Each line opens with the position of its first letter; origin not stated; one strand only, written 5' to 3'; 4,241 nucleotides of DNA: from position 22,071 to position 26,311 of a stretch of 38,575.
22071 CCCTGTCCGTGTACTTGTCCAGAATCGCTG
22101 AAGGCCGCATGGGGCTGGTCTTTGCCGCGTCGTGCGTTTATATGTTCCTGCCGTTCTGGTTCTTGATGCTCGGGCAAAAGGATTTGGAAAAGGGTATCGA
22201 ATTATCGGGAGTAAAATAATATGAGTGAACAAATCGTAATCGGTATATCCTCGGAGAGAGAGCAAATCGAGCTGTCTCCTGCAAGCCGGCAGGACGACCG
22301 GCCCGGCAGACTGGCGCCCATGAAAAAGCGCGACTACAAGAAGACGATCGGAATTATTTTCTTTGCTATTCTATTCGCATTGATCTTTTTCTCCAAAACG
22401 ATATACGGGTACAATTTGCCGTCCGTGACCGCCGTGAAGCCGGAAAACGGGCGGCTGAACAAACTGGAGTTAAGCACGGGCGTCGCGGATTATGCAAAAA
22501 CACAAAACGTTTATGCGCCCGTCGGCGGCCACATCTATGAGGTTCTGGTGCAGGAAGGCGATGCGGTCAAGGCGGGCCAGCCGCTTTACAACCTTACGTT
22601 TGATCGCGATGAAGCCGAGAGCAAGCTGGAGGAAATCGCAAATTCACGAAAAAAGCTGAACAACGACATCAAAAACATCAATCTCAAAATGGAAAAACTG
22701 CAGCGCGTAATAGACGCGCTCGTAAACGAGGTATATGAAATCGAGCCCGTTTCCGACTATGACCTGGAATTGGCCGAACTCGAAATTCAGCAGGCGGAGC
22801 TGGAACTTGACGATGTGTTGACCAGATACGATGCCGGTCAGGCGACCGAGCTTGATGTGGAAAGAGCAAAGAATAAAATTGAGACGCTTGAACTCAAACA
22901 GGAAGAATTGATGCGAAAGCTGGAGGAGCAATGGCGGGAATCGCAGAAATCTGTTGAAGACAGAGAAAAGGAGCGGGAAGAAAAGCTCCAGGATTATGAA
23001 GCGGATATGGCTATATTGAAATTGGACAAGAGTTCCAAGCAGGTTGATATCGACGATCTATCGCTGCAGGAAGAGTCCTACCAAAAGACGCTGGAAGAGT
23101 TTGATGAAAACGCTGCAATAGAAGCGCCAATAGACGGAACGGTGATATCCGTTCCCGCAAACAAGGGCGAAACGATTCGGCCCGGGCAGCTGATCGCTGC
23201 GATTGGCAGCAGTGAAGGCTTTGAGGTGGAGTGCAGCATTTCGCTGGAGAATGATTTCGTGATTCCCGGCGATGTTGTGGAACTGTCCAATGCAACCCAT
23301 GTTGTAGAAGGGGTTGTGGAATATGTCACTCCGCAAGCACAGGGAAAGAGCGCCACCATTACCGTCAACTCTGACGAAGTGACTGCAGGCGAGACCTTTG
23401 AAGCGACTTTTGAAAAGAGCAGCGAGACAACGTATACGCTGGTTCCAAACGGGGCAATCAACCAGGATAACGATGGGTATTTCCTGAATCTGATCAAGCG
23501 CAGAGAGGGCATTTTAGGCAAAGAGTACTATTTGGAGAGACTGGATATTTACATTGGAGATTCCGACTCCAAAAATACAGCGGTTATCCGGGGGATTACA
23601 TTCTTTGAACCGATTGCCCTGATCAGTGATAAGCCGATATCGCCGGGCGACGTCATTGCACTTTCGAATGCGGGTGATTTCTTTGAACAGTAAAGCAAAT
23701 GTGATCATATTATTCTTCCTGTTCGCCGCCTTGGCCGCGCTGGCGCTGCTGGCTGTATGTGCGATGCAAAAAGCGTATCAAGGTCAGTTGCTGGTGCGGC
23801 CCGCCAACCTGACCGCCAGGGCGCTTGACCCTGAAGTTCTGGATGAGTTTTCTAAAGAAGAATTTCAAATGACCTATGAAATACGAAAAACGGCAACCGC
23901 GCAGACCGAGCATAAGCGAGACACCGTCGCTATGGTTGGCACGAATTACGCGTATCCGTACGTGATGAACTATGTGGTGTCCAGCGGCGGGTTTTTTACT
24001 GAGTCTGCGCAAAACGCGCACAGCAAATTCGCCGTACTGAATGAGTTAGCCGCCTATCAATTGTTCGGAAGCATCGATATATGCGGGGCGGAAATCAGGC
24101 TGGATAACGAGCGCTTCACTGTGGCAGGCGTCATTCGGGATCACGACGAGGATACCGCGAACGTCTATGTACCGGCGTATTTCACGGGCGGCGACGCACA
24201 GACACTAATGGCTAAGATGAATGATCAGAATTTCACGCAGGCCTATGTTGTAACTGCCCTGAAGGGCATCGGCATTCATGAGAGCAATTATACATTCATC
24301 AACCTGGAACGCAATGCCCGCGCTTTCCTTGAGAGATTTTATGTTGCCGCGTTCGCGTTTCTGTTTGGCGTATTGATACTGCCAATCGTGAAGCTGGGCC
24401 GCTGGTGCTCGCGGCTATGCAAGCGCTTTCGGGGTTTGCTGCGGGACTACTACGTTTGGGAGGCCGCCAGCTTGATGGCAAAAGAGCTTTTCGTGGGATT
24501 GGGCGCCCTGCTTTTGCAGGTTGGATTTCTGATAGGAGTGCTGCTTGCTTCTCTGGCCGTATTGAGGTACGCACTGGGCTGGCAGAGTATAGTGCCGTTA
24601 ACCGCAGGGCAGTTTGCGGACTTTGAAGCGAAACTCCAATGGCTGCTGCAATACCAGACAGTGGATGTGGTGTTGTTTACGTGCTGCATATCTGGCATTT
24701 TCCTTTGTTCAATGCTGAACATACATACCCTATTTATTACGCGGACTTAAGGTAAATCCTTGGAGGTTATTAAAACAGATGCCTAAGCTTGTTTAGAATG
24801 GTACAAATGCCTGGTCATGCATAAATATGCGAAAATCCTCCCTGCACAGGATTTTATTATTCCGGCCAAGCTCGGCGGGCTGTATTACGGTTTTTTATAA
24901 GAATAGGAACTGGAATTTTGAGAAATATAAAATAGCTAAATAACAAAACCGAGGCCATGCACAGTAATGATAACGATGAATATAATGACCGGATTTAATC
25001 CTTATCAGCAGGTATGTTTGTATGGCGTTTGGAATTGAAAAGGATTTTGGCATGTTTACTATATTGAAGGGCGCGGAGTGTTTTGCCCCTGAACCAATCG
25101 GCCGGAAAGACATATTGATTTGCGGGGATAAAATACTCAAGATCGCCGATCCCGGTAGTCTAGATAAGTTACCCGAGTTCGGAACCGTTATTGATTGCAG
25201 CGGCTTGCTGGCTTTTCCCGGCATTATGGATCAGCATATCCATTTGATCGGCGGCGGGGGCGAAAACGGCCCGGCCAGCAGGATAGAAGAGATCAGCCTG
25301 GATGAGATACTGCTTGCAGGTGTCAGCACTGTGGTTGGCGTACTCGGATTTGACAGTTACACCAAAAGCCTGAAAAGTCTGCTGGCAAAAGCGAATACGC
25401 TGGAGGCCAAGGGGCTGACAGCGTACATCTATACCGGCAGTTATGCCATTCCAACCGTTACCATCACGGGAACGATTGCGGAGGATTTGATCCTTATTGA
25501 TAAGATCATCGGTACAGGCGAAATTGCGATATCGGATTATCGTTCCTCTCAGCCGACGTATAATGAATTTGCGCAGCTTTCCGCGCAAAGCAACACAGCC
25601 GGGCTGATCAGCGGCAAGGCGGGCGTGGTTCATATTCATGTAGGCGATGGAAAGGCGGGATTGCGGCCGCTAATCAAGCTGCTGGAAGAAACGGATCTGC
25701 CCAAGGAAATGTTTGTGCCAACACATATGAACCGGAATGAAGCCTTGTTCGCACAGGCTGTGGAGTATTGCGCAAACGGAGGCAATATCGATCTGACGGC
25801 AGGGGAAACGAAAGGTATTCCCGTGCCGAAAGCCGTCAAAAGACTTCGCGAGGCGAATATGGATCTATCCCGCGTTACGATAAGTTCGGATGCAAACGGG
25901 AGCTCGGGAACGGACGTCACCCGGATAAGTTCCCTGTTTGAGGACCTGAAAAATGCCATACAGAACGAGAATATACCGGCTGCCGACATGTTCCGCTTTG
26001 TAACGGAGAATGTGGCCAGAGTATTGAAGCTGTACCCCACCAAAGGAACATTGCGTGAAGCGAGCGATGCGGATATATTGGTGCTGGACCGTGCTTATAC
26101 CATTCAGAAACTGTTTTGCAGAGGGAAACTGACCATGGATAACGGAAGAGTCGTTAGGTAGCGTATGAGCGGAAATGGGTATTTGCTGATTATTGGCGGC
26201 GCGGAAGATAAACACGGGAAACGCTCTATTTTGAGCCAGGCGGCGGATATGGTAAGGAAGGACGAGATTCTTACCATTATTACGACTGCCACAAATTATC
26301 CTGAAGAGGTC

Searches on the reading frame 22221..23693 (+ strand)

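Call 72: search_protein_families(library=pfam, proteins=[window:22221-23693:+], max_evalue=0.0001)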
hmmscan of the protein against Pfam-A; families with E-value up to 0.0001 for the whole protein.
window:22221-23693:+ (490 aa): 4 families
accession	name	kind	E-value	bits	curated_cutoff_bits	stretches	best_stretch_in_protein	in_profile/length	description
PF13437.12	HlyD_3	-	1.9e-12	48.3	22.2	1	300-382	2-89/106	HlyD family secretion protein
PF16576.10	HlyD_D23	-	1.2e-09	38.3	30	1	244-382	77-197/214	Barrel-sandwich domain of CusB or HlyD membrane-fusion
PF00364.28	Biotin_lipoyl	-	2e-08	34.4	22.1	0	97-124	45-72/73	Biotin-requiring enzyme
PF13533.13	Biotin_lipoyl_2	-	4.6e-08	33.1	29.8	1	96-125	2-31/32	Biotin-lipoyl like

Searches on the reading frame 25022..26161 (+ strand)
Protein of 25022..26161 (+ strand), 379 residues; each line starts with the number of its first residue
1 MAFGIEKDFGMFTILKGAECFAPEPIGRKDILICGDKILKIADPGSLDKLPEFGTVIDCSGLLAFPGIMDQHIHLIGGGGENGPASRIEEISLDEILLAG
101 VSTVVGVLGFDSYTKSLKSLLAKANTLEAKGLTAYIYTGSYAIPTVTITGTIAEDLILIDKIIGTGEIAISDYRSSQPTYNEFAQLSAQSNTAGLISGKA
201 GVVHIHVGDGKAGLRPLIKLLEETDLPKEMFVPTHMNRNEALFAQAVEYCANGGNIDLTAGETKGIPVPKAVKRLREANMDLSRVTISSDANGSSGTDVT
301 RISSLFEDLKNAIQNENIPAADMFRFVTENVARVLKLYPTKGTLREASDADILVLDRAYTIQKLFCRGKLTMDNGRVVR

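Call 72: search_protein_families(library=pfam, proteins=[window:25022-26161:+], max_evalue=0.0001)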
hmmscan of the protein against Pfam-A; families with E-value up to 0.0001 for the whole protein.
window:25022-26161:+ (379 aa): 2 families
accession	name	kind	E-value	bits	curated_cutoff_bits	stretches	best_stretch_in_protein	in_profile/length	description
PF07969.17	Amidohydro_3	-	7.7e-12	45.9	29.7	1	270-358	357-447/472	Amidohydrolase family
PF01979.26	Amidohydro_1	-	2.2e-11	44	25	1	65-370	3-344/345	Amidohydrolase family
